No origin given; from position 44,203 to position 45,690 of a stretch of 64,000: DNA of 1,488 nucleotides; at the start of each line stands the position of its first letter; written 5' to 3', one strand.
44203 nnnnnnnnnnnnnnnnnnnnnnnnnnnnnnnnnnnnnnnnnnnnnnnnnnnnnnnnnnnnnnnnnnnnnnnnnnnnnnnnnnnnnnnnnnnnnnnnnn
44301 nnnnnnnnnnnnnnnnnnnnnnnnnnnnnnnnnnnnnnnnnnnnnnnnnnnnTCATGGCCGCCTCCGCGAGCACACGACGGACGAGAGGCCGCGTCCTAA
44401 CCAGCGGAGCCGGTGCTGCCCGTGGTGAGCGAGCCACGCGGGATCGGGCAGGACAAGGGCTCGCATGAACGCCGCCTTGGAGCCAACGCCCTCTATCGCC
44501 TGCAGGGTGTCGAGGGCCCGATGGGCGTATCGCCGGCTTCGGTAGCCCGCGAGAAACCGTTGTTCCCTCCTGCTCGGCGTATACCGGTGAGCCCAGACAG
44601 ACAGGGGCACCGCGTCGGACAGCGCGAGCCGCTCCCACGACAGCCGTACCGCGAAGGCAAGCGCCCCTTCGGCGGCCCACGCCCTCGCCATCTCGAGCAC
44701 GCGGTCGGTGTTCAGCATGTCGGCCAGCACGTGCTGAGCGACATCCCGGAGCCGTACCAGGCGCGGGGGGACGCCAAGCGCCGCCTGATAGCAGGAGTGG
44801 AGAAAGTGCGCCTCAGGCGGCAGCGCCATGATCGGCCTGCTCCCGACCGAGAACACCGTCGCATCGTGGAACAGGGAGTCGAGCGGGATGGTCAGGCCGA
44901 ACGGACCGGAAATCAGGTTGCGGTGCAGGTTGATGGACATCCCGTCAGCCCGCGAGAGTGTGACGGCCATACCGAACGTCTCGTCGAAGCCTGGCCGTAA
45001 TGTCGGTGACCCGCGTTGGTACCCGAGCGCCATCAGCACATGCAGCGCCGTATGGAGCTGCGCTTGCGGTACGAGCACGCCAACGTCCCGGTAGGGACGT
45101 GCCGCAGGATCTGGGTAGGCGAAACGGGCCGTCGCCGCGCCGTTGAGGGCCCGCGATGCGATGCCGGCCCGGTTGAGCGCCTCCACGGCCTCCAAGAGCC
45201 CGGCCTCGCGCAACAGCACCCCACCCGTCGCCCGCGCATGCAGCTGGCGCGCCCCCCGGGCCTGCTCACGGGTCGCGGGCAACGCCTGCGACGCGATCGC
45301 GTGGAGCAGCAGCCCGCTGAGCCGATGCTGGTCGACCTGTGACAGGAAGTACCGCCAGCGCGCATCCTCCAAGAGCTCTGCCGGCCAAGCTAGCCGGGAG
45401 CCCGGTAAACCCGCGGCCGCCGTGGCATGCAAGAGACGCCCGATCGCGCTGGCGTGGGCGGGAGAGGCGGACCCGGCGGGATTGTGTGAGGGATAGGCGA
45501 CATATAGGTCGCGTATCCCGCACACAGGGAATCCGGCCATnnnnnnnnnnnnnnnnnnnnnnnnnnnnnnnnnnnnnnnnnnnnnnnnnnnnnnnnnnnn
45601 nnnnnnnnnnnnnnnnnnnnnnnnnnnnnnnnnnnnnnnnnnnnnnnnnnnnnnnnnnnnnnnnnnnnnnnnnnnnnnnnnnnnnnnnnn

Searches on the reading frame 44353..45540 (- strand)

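Call 61: search_protein_families(library=pfam, proteins=[window:44353-45540:-])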
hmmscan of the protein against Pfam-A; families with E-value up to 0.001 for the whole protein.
window:44353-45540:- (395 aa): 1 family
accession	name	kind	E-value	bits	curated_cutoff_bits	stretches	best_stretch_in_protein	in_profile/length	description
PF14907.12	NTP_transf_5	-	9.9e-28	97.8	31.2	1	59-301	2-244/249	Uncharacterised nucleotidyltransferase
